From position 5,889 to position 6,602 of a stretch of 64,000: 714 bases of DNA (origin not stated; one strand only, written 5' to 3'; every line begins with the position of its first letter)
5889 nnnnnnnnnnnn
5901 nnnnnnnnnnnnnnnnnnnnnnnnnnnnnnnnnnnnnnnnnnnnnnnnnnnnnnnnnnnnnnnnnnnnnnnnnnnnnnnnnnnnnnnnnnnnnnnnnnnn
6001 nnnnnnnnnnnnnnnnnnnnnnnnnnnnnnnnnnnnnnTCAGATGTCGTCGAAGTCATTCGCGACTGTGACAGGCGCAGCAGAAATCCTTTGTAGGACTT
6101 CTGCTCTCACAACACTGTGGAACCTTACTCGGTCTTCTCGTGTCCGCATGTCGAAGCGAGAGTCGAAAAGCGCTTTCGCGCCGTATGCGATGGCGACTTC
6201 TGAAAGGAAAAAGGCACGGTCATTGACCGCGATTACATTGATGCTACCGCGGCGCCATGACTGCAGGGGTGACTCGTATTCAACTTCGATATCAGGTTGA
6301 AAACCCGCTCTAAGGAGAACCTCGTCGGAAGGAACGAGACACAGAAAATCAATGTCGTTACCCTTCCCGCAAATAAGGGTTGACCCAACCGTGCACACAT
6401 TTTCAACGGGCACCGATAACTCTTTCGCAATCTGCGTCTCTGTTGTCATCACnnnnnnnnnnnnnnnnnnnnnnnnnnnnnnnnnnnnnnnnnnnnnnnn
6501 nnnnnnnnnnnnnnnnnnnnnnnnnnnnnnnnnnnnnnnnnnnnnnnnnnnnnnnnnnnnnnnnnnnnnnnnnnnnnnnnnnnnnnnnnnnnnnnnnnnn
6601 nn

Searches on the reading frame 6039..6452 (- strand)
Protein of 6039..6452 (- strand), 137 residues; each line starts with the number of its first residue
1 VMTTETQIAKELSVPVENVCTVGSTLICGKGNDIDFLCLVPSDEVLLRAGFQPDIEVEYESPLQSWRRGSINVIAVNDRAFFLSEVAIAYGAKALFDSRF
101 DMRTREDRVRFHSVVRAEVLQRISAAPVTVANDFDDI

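Call 12: search_protein_families(library=phrogs, proteins=[window:6039-6452:-], max_evalue=0.001)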
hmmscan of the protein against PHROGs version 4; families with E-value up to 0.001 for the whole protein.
window:6039-6452:- (137 aa): 1 family
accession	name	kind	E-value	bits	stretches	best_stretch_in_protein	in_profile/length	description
phrog_15166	-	unknown function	5.7e-06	27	1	15-119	14-127/141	-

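Call 39: search_protein_families(library=pfam, proteins=[window:6039-6452:-], max_evalue=0.01)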
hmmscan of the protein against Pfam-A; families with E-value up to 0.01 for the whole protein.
window:6039-6452:- (137 aa): 0 families
